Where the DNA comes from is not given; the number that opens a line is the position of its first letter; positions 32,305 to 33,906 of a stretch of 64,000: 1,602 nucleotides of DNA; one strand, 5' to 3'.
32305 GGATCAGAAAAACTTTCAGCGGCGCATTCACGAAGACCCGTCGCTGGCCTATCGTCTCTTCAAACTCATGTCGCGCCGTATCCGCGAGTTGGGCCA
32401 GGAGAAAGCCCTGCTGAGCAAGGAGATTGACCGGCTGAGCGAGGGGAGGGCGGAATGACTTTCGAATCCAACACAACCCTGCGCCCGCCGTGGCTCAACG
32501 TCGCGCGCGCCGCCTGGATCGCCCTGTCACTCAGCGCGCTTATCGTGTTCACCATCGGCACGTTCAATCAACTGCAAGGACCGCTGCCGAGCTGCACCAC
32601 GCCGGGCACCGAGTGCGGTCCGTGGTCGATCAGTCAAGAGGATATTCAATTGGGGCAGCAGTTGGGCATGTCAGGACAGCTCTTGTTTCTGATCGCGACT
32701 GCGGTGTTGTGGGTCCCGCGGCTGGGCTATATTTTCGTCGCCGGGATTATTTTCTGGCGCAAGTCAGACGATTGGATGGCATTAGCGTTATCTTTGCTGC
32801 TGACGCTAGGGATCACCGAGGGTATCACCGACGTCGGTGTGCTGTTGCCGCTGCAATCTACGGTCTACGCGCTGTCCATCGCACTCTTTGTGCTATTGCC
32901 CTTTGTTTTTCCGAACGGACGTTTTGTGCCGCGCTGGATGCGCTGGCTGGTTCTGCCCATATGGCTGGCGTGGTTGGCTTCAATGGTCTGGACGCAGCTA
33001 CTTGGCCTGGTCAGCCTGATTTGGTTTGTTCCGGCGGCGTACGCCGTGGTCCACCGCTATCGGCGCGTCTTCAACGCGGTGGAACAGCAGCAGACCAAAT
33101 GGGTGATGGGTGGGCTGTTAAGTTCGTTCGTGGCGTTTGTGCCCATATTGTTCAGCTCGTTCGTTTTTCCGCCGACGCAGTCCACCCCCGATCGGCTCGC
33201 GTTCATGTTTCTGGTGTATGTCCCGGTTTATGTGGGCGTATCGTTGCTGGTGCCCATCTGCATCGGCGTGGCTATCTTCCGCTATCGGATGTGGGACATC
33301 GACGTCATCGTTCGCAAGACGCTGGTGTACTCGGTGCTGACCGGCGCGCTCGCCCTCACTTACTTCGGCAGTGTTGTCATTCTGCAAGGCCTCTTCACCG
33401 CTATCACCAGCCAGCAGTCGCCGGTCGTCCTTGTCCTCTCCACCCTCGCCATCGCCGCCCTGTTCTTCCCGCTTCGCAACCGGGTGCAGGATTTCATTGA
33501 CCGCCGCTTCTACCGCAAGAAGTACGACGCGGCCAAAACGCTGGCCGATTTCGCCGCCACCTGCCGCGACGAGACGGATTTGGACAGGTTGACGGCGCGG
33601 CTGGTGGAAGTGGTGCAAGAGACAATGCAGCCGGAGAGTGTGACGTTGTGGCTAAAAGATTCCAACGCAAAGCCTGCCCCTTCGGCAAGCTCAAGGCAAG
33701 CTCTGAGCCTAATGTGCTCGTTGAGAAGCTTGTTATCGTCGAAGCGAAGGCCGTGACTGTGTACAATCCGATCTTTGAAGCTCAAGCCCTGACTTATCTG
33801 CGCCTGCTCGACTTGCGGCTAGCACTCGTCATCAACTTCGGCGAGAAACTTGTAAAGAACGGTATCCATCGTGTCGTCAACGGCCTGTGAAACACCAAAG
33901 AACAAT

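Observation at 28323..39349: Four paralogous membrane proteins with variable TM sensors and a near-identical ~375-bp 3' block, each abutting a cytoplasmic redox or signalling gene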

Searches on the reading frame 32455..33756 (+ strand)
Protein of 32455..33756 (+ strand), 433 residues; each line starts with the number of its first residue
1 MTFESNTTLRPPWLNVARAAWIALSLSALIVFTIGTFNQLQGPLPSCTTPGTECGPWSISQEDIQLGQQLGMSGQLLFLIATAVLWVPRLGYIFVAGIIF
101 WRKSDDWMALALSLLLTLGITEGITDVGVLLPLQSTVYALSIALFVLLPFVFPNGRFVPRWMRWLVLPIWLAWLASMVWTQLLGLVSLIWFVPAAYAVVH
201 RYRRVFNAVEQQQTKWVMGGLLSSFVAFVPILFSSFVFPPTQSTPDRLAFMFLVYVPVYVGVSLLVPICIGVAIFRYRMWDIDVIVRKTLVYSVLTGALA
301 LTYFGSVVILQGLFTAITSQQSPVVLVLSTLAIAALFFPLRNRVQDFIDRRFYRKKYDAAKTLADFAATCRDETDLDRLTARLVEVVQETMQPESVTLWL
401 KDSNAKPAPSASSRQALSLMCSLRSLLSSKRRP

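Call 5: search_protein_families(library=pfam, proteins=[window:32455-33756:+], max_evalue=0.01)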
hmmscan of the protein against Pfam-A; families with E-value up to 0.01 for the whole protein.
window:32455-33756:+ (433 aa): 0 families

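Call 7: search_protein_families(library=ncbifam, proteins=[window:32455-33756:+], max_evalue=1)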
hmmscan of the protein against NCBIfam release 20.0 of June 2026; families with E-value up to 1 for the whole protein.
window:32455-33756:+ (433 aa): 1 family
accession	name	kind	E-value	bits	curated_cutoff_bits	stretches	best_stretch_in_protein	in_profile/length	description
TIGR02916.1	PEP_his_kin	equivalog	2e-05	23.4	300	1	263-406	202-350/679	XrtA/PEP-CTERM system histidine kinase PrsK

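Call 8: find_homologous_proteins(query=window:32455-33756:+, max_evalue=0.001)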
Query window:32455-33756:+ (433 aa): 6122 proteins with E <= 0.001 among 8000 candidates; the best 120 are listed.
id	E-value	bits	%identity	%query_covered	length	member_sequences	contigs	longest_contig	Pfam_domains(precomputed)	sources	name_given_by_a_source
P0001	1.1e-148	514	57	93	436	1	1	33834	-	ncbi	-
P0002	3.1e-136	473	55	92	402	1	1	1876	-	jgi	jgi:hypothetical protein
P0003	1.0e-131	458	53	91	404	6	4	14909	-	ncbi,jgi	jgi:hypothetical protein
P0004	1.2e-131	458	54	95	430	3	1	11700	-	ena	-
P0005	2.2e-131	457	54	96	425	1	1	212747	-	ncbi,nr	ncbi:MAG: hypothetical protein HYZ49_13245 [Chloroflexi bacterium]|nr:hypothetical protein [Chlorofl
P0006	2.2e-130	454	53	93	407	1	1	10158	-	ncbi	-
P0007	2.6e-129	450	52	96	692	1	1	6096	PF07730.20,PF02518.32,PF13492.13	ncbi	-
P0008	3.6e-129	450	54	92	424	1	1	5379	-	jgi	jgi:hypothetical protein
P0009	3.3e-128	447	54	93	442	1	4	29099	-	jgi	jgi:hypothetical protein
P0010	3.6e-128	446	51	94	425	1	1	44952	-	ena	-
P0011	2.0e-127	444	50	97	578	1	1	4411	PF07730.20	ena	-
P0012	6.1e-127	442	52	95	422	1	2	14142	-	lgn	-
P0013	9.0e-127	442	52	96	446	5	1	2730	-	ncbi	-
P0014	2.2e-126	441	50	93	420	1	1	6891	-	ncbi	-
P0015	3.0e-126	440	52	95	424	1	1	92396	-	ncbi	-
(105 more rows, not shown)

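Call 11: find_encoding_contigs(protein=P0015, flank=10000, max_places=3)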
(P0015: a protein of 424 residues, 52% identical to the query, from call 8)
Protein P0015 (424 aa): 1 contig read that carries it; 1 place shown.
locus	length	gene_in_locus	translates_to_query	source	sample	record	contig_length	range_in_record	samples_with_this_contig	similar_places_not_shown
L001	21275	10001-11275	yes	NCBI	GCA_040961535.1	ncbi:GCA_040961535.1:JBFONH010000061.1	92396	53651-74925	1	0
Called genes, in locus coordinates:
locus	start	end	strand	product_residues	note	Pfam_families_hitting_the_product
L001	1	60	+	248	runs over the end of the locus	PF00033:Cytochrome_B, PF14358:DUF4405 (weak), PF13631:Cytochrom_B_N_2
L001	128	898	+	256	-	PF00032:Cytochrom_B_C (weak)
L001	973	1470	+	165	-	PF00355:Rieske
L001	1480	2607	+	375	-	PF13442:Cytochrome_CBB3, PF00034:Cytochrom_C, PF13442:Cytochrome_CBB3, PF00034:Cytochrom_C (weak), PF13442:Cytochrome_CBB3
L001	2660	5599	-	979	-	PF03704:BTAD, PF00515:TPR_1 (faint), PF07719:TPR_2 (faint), PF13191:AAA_16, PF17874:TPR_MalT, PF13424:TPR_12, PF17874:TPR_MalT (weak), PF13424:TPR_12, +4 more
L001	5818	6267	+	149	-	-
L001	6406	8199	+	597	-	PF00027:cNMP_binding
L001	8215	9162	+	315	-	PF00034:Cytochrom_C, PF13442:Cytochrome_CBB3 (weak)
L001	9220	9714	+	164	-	-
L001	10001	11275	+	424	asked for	-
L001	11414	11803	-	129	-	PF01850:PIN (weak)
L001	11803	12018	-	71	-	-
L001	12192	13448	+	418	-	-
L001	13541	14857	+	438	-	-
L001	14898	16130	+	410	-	-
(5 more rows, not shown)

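Call 12: find_encoding_contigs(protein=P0007, flank=10000, max_places=3)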
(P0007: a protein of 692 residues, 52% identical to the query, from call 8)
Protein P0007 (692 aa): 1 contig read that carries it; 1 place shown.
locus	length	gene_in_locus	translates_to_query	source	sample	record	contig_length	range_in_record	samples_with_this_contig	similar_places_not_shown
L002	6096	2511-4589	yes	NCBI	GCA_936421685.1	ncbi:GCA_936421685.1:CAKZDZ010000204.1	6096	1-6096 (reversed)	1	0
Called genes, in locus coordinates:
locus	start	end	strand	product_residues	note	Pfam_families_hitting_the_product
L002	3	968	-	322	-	?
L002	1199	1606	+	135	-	PF12172:zf-ChsH2, PF01796:OB_ChsH2_C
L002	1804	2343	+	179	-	-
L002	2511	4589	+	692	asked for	PF13492:GAF_3 (faint), PF07730:HisKA_3, PF02518:HATPase_c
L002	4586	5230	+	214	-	PF00072:Response_reg, PF00196:GerE, PF08281:Sigma70_r4_2 (faint)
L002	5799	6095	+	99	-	?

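Call 17: find_related_loci(query=A2, collection=genome_contigs, flank=10000)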
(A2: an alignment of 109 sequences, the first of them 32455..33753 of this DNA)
Query A2 (433 aa) in genome_contigs; peptide patterns used: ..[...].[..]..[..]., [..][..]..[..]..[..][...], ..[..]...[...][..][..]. (x = any residue, [..] = any of these).
600 stretches matched a pattern (row limit reached: there are more); 593 encode a relative of the query (tblastn E <= 1e-3); the best 80 are kept; 76 distinct loci.
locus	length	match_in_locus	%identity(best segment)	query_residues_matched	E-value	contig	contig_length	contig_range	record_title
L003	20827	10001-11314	52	4-425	3e-135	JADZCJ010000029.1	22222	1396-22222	MAG: Anaerolineae bacterium isolate SJ719 c_000000272256, whole genome shotgun sequence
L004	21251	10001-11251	50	4-408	9e-130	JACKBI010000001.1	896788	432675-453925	MAG: Anaerolineales bacterium isolate HK-STAS-CHLO-17 HK-STAS-CHLO-17_1, whole genome shotgun sequence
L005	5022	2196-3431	52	4-403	1e-130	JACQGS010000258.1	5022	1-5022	MAG: Chloroflexi bacterium isolate NC_groundwater_1079_Ag_S2p5_56_76 S_2p5_S6_coassembly_k141_4209604, whole genome shot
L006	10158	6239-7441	53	4-404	4e-127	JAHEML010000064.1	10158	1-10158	MAG: Caldilineaceae bacterium isolate Ww71 NODE_15703_length_10158_cov_2.328883, whole genome shotgun sequence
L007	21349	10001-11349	48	2-410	5e-126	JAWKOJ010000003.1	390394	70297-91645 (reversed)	MAG: Caldilineales bacterium isolate ABC2.10 ABC2.10.fa-3, whole genome shotgun sequence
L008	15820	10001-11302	45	5-426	2e-123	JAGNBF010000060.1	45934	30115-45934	MAG: Chloroflexota bacterium isolate Go_Eff_bin_125 Go_Eff_1181_length_45934_cov_14.037920, whole genome shotgun sequenc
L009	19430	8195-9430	47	4-404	9e-119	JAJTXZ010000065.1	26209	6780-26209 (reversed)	MAG: Anaerolineae bacterium isolate DTUCFX8 65-Genome25, whole genome shotgun sequence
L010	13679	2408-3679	45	6-433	4e-112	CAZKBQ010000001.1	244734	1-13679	MAG TPA_asm: uncultured Anaerolineae bacterium isolate SRP290908_co1_178 genome assembly, contig: NODE_27_length_244734_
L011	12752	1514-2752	51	4-404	1e-129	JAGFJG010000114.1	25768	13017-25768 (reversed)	MAG: Caldilineales bacterium isolate mag.17 k127_834175, whole genome shotgun sequence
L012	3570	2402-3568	47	5-381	2e-106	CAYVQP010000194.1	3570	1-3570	MAG TPA_asm: uncultured Ardenticatenaceae bacterium isolate SRP173033_co3_129 genome assembly, contig: NODE_43927_length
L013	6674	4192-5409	43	5-404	6e-102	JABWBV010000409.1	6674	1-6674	MAG: Anaerolineales bacterium isolate MAG_39 scaffold_14311, whole genome shotgun sequence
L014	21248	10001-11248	47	4-404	1e-123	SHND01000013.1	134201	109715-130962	MAG: Chloroflexota bacterium isolate Bin6 c_000000000044, whole genome shotgun sequence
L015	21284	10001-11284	42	5-415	7e-98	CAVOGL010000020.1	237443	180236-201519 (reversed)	MAG: uncultured Chloroflexia bacterium isolate MFD09964.bin.2.169 genome assembly, contig: contig_56332, whole genome sh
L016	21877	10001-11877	44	2-406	2e-96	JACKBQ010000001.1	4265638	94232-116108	MAG: Ardenticatenaceae bacterium isolate HK-STAS-CHLO-25 HK-STAS-CHLO-25_1, whole genome shotgun sequence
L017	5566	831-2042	41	5-403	2e-92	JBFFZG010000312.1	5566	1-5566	MAG: Candidatus Promineifilaceae bacterium isolate Mix_sand01.2020.11.G.20 k141_2365240_length_5566_cov_13.6787, whole g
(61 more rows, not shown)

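Call 24: predict_structure(alignment_id=A2)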
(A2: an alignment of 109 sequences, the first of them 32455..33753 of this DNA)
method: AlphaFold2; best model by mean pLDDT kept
length: 433 residues; sequences in the alignment: 109
mean_pLDDT: 87.5   pTM: 0.74
mean pLDDT of the five models: 87.5, 86.5, 86.1, 85.5, 85.3
residues with pLDDT >= 90: 269; 70-90: 115; 50-70: 36; < 50: 13
segments of 3 or more residues with pLDDT < 50: 423-433
pLDDT, mean of each block of 10 residues (from residue 1): 80 98 98 96 95 92 98 97 95 98 96 98 94 96 95 94 96 92 92 94 86 92 91 94 97 97 96 77 67 83 85 86 85 86 80 63 89 92 86 77 70 55 48 42
secondary structure, 60 per line:
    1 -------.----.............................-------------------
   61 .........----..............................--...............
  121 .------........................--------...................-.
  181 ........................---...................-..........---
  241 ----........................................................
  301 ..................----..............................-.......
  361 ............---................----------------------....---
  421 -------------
elements in order: H13-41 H61-69 H74-103 H107-121 H128-151 H160-178 H180-204 H208-226 H228-237 H245-318 H323-352 H354-372 H376-391 H414-417

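Call 30: fold_search(model_id=the predicted structure, library=pdb)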
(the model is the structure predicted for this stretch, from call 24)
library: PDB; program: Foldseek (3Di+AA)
matches with E <= 10: 244; with E <= 0.001: 0
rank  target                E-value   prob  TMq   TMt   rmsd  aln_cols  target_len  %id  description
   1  9hfk_A                8.2e-02  1.00  0.32  0.51   6.2       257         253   13  Cryo-EM structure of the freshwater actinorhodopsin, Rhodoluna lacicola (RlActR) (released 2026-03-18)
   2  8r96_D                1.6e-01  0.30  0.15  0.20  22.8       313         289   12  Crystal structure of the cryorhodopsin CryoR2 at pH 4.6, type A crystals (released 2024-12-11)
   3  8r0p_A                1.7e-01  0.28  0.15  0.19  22.6       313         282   12  Cryo-EM structure of the microbial rhodopsin CryoR2 at pH 8.0 in detergent (released 2025-05-14)
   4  9cdc                  2.0e-01  0.89  0.26  0.39   7.7       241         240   14  Kalium channelrhodopsin 1 C110A mutant from Hyphochytrium catenoides, Dark State (released 2025-02-19)
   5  8yej                  2.6e-01  0.69  0.23  0.36  18.3       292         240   12  Cryo-EM structure of the channelrhodopsin GtCCR2 focused on the monomer (released 2024-09-04)
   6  8r0n_A                2.6e-01  0.28  0.16  0.21  22.5       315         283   12  Cryo-EM structure of the microbial rhodopsin CryoR1 at pH 10.5 in detergent in the ground state (released 2025-05-14)
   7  8r97_F                2.6e-01  0.25  0.15  0.20  22.8       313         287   12  Crystal structure of the cryorhodopsin CryoR2 at pH 4.6, type B crystals, non-illuminated state (released 2024-12-11)
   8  6os9_R                2.8e-01  0.30  0.16  0.21  23.7       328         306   10  human Neurotensin Receptor 1 (hNTSR1) - Gi1 Protein Complex in canonical conformation (C state) (released 2019-07-10)
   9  8r96_C                2.8e-01  0.23  0.15  0.20  23.2       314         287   11  Crystal structure of the cryorhodopsin CryoR2 at pH 4.6, type A crystals (released 2024-12-11)
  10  8r96_A                2.8e-01  0.23  0.15  0.20  22.8       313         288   12  Crystal structure of the cryorhodopsin CryoR2 at pH 4.6, type A crystals (released 2024-12-11)
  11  8r0l_A                2.9e-01  0.33  0.17  0.22  22.1       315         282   11  Cryo-EM structure of the microbial rhodopsin CryoR1 at pH 8.0 in nanodisc (released 2025-05-14)
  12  3zev_A                2.9e-01  0.21  0.16  0.19  23.8       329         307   12  Structure of Thermostable Agonist-bound Neurotensin Receptor 1 Mutant without Lysozyme Fusion (released 2014-01-29)
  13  8r97_B                3.2e-01  0.23  0.15  0.20  22.8       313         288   12  Crystal structure of the cryorhodopsin CryoR2 at pH 4.6, type B crystals, non-illuminated state (released 2024-12-11)
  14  8r96_E                3.2e-01  0.21  0.15  0.20  22.8       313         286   12  Crystal structure of the cryorhodopsin CryoR2 at pH 4.6, type A crystals (released 2024-12-11)
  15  8r96_B                3.5e-01  0.20  0.15  0.20  22.8       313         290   12  Crystal structure of the cryorhodopsin CryoR2 at pH 4.6, type A crystals (released 2024-12-11)
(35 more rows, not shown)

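Call 63: search_protein_families(library=padloc, proteins=[window:32455-33756:+], max_evalue=0.001)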
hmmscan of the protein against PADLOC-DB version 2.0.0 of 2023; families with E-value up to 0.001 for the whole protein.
window:32455-33756:+ (433 aa): 0 families

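Call 64: search_protein_families(library=pfam, alignment_id=A2, max_evalue=1)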
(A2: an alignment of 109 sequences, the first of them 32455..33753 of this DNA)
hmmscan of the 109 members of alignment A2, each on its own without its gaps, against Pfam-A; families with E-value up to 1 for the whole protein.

A. member 1, window:32455-33753:+ (433 aa): 1 family
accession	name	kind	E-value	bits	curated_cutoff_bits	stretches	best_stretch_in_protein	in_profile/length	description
PF10856.13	DUF2678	-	0.057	13.8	27.8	1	214-295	30-100/118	Protein of unknown function (DUF2678)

B. families by the number of members that match (of 109 scanned): 51 families (the first 25 are shown)
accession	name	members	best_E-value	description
PF15383.11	TMEM237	15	0.00013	Transmembrane protein 237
PF14287.11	DUF4368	6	0.0072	Domain of unknown function (DUF4368)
PF18920.5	DUF5671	4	0.0003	Domain of unknown function (DUF5671)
PF10856.13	DUF2678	4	0.021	Protein of unknown function (DUF2678)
PF05099.18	TerB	3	0.08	Tellurite resistance protein TerB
PF12576.13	DUF3754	3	0.11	Protein of unknown function (DUF3754)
PF10272.14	Tmpp129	3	0.2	Putative transmembrane protein precursor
PF05151.17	PsbM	2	0.0087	Photosystem II reaction centre M protein (PsbM)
PF17260.7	DUF5326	2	0.019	Family of unknown function (DUF5326)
PF23800.1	DUF7176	2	0.083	Family of unknown function (DUF7176)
PF14933.11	CEP19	2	0.18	CEP19-like protein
PF09610.15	Myco_arth_vir_N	2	0.59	Mycoplasma virulence signal region (Myco_arth_vir_N)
PF23778.1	Phage_holin_2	1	0.00038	Putative phage holin family 2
PF10327.15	7TM_GPCR_Sri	1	0.0027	Serpentine type 7TM GPCR chemoreceptor Sri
PF10326.15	7TM_GPCR_Str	1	0.0099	Serpentine type 7TM GPCR chemoreceptor Str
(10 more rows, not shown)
